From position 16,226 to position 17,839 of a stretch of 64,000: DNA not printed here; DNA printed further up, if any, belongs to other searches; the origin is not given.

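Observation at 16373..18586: Tri-domain PhyH-dioxygenase / unknown / carbon-nitrogen hydrolase fusion, heading an operon with a Gfo/Idh oxidoreductase and an FAH-family protein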

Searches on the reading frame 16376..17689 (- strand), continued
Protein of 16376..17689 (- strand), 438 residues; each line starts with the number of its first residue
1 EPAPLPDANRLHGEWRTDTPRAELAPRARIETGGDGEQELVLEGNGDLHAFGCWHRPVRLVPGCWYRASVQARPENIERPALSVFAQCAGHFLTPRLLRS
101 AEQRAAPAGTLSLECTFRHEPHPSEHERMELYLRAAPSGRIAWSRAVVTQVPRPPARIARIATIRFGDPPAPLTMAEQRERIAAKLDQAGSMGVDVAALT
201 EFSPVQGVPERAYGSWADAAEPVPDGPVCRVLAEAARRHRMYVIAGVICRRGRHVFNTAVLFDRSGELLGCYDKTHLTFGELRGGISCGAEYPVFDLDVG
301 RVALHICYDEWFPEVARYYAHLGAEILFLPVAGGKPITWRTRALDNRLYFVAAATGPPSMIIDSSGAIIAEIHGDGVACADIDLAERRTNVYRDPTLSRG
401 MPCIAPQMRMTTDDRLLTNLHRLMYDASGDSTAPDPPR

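Call 33: find_encoding_contigs(protein=P0163, flank=8000, max_places=1)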
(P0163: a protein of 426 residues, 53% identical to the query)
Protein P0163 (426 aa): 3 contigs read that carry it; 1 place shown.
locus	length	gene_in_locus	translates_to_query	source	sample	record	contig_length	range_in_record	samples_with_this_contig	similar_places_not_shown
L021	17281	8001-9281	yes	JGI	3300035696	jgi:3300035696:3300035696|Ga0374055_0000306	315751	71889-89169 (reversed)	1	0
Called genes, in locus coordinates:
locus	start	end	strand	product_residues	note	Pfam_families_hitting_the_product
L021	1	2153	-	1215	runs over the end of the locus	PF00149:Metallophos, PF01011:PQQ (faint), PF13360:PQQ_2, PF13570:Beta-prop_ACSF4, PF13360:PQQ_2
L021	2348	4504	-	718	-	PF00149:Metallophos (weak), PF13360:PQQ_2, PF01011:PQQ (faint), PF13570:Beta-prop_ACSF4, PF13360:PQQ_2, PF13570:Beta-prop_ACSF4 (weak)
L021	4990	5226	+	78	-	PF00589:Phage_integrase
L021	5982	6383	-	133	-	-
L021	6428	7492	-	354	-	PF00356:LacI, PF00532:Peripla_BP_1, PF13407:Peripla_BP_4 (weak), PF13377:Peripla_BP_3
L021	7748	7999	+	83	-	-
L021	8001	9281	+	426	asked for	PF00795:CN_hydrolase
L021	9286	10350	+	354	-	PF01208:URO-D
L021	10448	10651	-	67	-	-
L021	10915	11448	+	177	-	PF02915:Rubrerythrin (faint)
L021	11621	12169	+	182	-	PF00583:Acetyltransf_1, PF13508:Acetyltransf_7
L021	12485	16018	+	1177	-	PF17757:UvrB_inter, PF02559:CarD_TRCF_RID, PF00270:DEAD, PF04851:ResIII, PF00271:Helicase_C, PF03461:TRCF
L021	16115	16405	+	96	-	PF01909:NTP_transf_2, PF18765:Polbeta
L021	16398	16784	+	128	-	PF01934:HepT-like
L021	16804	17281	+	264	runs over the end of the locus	-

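Call 34: find_encoding_contigs(protein=P0194, flank=8000, max_places=1)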
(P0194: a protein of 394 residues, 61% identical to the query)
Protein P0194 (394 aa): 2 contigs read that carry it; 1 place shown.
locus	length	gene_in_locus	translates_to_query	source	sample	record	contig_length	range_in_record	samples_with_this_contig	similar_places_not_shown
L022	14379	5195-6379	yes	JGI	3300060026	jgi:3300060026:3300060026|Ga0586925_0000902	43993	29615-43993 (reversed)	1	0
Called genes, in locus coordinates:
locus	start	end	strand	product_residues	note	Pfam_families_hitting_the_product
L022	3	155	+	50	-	?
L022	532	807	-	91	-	-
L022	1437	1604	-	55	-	-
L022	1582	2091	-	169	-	PF03648:Glyco_hydro_67N (weak), PF16126:DUF4838 (weak)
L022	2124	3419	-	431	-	PF13360:PQQ_2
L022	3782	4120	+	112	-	-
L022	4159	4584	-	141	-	PF01850:PIN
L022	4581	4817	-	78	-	PF09957:VapB_antitoxin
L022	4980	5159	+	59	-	-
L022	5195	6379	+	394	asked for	PF00795:CN_hydrolase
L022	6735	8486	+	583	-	PF07973:tRNA_SAD, PF00587:tRNA-synt_2b, PF03129:HGTP_anticodon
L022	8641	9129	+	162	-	PF05198:IF3_N, PF00707:IF3_C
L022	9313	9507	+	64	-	PF01632:Ribosomal_L35p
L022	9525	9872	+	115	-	PF00453:Ribosomal_L20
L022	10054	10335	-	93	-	-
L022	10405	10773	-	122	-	-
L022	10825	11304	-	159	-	-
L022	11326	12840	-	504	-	PF00089:Trypsin, PF13365:Trypsin_2, PF17820:PDZ_6 (faint), PF00595:PDZ (weak), PF13180:PDZ_2 (weak), PF17815:PDZ_3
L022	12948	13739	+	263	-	PF02146:SIR2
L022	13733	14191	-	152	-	-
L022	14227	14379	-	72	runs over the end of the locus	-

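Call 61: predict_structure(alignment_id=A6)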
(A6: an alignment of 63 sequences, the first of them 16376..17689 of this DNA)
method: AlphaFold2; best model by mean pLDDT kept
length: 438 residues; sequences in the alignment: 63
mean_pLDDT: 93.6   pTM: 0.91
mean pLDDT of the five models: 93.6, 93.1, 92.8, 92.4, 91.3
residues with pLDDT >= 90: 388; 70-90: 29; 50-70: 10; < 50: 11
segments of 3 or more residues with pLDDT < 50: 1-10
pLDDT, mean of each block of 10 residues (from residue 1): 39 83 98 91 97 96 97 95 96 84 79 95 86 97 96 97 98 98 99 99 98 98 98 99 99 98 99 98 98 98 98 97 98 96 97 98 98 98 95 93 92 94 91 66
secondary structure, 60 per line:
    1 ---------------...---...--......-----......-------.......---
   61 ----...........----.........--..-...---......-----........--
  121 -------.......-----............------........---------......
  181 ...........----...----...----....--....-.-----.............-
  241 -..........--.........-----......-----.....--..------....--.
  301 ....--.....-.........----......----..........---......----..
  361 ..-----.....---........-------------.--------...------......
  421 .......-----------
elements in order: E16-18 E27-32 E38-43 E51-57 E65-75 H80-83 E84-88 E94-96 H100-105 E111-118 E128-134 E140-151 E158-165 H175-191 E196-198 H210-213 H216-219 H227-239 E242-251 E254-262 E268-273 H279-283 E294-297 E300-304 H307-311 H313-321 E326-331 H336-345 E349-354 E359-362 E368-372 E376-383 H415-427

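Call 65: fold_search(model_id=the predicted structure, library=pdb)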
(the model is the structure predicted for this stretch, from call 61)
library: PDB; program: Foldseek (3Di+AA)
matches with E <= 10: 1369; with E <= 0.001: 264
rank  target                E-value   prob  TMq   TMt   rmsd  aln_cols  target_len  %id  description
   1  6ypa_B                1.8e-22  1.00  0.49  0.78   3.4       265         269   24  The C146A variant of an amidase from Pyrococcus horikoshii with bound glutaramide (released 2020-06-03)
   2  6ypa_D                1.4e-21  1.00  0.48  0.78   3.1       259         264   24  The C146A variant of an amidase from Pyrococcus horikoshii with bound glutaramide (released 2020-06-03)
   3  2w1v_A                1.6e-21  1.00  0.48  0.75   2.0       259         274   25  Crystal structure of mouse nitrilase-2 at 1.4A resolution (released 2008-12-16)
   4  6ypa_A                2.9e-21  1.00  0.48  0.79   3.0       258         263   24  The C146A variant of an amidase from Pyrococcus horikoshii with bound glutaramide (released 2020-06-03)
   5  3ivz_A                7.1e-21  1.00  0.48  0.79   3.0       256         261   24  Crystal structure of hyperthermophilic nitrilase (released 2010-09-22)
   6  5h8i_P                2.5e-20  1.00  0.48  0.71   2.7       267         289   20  Crystal structure of Medicago truncatula N-carbamoylputrescine amidohydrolase (MtCPA) in complex with N-(dihydroxymeth (released 2016-04-20)
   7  5h8k_P                4.0e-20  1.00  0.48  0.71   3.0       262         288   20  Crystal structure of Medicago truncatula N-carbamoylputrescine amidohydrolase (MtCPA) C158S mutant (released 2016-04-20)
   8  5h8j_P                4.0e-20  1.00  0.47  0.73   3.0       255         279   21  Crystal structure of Medicago truncatula N-carbamoylputrescine amidohydrolase (MtCPA) in complex with cadaverine (released 2016-04-20)
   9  6le2_A                6.7e-20  1.00  0.46  0.64   4.4       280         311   22  Structure of D-carbamoylase mutant from Nitratireductor indicus (released 2020-10-28)
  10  1j31_A                8.0e-20  1.00  0.48  0.78   3.1       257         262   24  Crystal Structure of Hypothetical Protein PH0642 from Pyrococcus horikoshii (released 2004-03-09)
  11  6lei_A                8.0e-20  1.00  0.47  0.67   3.5       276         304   24  Structure of D-carbamoylase from Nitratireductor indicus (released 2020-10-28)
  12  5h8k_I                1.2e-19  1.00  0.48  0.70   3.0       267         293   20  Crystal structure of Medicago truncatula N-carbamoylputrescine amidohydrolase (MtCPA) C158S mutant (released 2016-04-20)
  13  2vhi_A                1.2e-19  1.00  0.50  0.62   4.9       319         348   22  Crystal structure of a pyrimidine degrading enzyme from Drosophila melanogaster (released 2008-03-25)
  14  5h8i_I                1.3e-19  1.00  0.48  0.70   3.0       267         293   20  Crystal structure of Medicago truncatula N-carbamoylputrescine amidohydrolase (MtCPA) in complex with N-(dihydroxymeth (released 2016-04-20)
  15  5h8l_P                1.5e-19  1.00  0.48  0.72   2.9       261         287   20  Crystal structure of Medicago truncatula N-carbamoylputrescine amidohydrolase (MtCPA) C158S mutant in complex with put (released 2016-04-20)
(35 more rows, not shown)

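Call 67: find_related_loci(query=A6, collection=metagenome_contigs, flank=10000)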
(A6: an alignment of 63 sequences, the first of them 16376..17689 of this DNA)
Query A6 (438 aa) in metagenome_contigs; peptide patterns used: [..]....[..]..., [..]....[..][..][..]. (x = any residue, [..] = any of these).
600 stretches matched a pattern (row limit reached: there are more); 591 encode a relative of the query (tblastn E <= 1e-3); the best 80 are kept; 80 distinct loci.
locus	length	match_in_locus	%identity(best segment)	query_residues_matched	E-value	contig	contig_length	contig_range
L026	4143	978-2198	60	3-424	3e-170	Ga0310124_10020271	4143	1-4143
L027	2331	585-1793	54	15-427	3e-145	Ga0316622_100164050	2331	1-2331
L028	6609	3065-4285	54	15-428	2e-132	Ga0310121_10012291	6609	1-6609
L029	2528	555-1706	36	9-386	2e-56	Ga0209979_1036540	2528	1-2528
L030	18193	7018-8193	33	15-410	3e-54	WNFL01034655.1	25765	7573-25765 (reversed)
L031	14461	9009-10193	32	14-407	4e-54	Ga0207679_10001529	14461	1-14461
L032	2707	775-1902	30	14-388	2e-53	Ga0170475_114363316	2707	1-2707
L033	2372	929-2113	32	15-413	9e-54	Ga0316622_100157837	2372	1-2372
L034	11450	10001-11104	34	3-371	5e-52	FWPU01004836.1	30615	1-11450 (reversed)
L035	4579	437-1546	35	15-386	8e-52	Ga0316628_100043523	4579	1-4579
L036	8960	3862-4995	33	15-392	1e-51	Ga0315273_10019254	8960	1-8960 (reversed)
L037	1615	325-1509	30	14-407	2e-53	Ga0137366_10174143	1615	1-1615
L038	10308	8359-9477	34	15-387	3e-51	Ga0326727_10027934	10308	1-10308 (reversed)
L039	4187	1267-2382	33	15-387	4e-51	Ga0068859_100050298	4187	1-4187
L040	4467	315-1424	35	15-384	1e-50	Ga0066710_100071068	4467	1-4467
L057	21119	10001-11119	31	15-387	6e-45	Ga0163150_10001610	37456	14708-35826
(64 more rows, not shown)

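Call 73: search_protein_families(library=pfam, alignment_id=A8, max_evalue=0.00001)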
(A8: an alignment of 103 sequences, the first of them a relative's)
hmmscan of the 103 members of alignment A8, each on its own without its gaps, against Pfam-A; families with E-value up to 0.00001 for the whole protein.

A. member 1, L026:194-667:- (157 aa): 0 families

B. families by the number of members that match (of 103 scanned): 142 families (the first 25 are shown)
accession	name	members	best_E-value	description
PF01261.30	AP_endonuc_2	7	1.5e-26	Xylose isomerase-like TIM barrel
PF13424.12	TPR_12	4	6e-56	Tetratricopeptide repeat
PF13432.12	TPR_16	4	2e-55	Tetratricopeptide repeat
PF00515.34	TPR_1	3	9.6e-88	Tetratricopeptide repeat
PF07719.23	TPR_2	3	1e-86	Tetratricopeptide repeat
PF13414.12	TPR_11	3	2.9e-84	TPR repeat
PF13181.12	TPR_8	3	2.5e-80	Tetratricopeptide repeat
PF13431.12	TPR_17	3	1.6e-62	Tetratricopeptide repeat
PF14559.12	TPR_19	3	4.8e-54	Tetratricopeptide repeat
PF13428.12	TPR_14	3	6.9e-49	Tetratricopeptide repeat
PF23914.1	TPR_CcmH_CycH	3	1.4e-29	Cytochrome c-type biogenesis protein H TPR domain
PF14561.12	TPR_20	3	4.3e-17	Tetratricopeptide repeat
PF13378.12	MR_MLE_C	2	9.6e-56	Enolase C-terminal domain-like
PF01678.24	DAP_epimerase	2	4.1e-51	Diaminopimelate epimerase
PF01593.30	Amino_oxidase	2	1.9e-48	Flavin containing amine oxidoreductase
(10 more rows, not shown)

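Call 86: find_encoding_contigs(protein=P0191, flank=7000, max_places=2)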
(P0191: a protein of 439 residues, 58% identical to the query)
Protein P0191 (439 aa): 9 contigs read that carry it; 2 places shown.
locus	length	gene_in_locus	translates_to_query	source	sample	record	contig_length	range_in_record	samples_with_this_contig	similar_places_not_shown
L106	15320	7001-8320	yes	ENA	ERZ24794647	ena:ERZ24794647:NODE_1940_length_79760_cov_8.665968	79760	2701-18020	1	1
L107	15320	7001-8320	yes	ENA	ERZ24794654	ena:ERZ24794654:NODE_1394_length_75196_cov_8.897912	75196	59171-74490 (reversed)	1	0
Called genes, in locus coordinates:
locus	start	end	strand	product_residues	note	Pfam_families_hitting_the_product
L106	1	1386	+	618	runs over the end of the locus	PF02730:AFOR_N, PF01314:AFOR_C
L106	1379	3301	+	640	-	PF16126:DUF4838 (faint)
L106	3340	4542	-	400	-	PF02012:BNR (faint), PF13088:BNR_2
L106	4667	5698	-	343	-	PF01208:URO-D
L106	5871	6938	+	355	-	PF01208:URO-D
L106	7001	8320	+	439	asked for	PF00795:CN_hydrolase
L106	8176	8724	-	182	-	-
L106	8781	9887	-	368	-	PF24316:Tli3 (faint), PF13859:BNR_3, PF02012:BNR (faint), PF13088:BNR_2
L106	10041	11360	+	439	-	PF01743:PolyA_pol, PF12627:PolyA_pol_RNAbd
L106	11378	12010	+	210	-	PF09335:VTT_dom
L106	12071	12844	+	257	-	PF01168:Ala_racemase_N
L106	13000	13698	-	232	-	PF02586:SRAP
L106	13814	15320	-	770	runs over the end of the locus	PF17764:PriA_3primeBD, PF00270:DEAD, PF04851:ResIII, PF00271:Helicase_C, PF18074:PriA_C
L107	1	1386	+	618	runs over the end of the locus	PF02730:AFOR_N, PF01314:AFOR_C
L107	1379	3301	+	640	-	PF16126:DUF4838 (faint)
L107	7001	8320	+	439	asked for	PF00795:CN_hydrolase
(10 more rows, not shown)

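Call 87: find_encoding_contigs(protein=P0180, flank=7000, max_places=2)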
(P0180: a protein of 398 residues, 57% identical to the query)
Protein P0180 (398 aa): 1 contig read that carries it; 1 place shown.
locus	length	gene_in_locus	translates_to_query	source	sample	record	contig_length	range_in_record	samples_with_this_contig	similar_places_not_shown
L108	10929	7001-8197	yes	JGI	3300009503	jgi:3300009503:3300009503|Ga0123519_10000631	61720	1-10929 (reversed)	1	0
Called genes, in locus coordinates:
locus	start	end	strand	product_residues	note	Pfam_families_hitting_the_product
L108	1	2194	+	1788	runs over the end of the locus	PF00354:Pentaxin (weak), PF06439:3keto-disac_hyd (faint), PF13385:Laminin_G_3, PF02210:Laminin_G_2 (faint), PF13620:CarboxypepD_reg, PF13620:CarboxypepD_reg, PF13715:CarbopepD_reg_2 (weak), PF13620:CarboxypepD_reg, +4 more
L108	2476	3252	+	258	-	PF07963:N_methyl, PF07596:SBP_bac_10 (weak)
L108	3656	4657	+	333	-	PF01408:GFO_IDH_MocA, PF22725:GFO_IDH_MocA_C3, PF02894:GFO_IDH_MocA_C (weak)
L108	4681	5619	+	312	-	PF01408:GFO_IDH_MocA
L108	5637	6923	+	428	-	PF13378:MR_MLE_C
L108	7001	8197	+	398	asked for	PF00795:CN_hydrolase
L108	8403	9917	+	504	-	-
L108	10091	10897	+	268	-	PF00561:Abhydrolase_1, PF12697:Abhydrolase_6, PF03096:Ndr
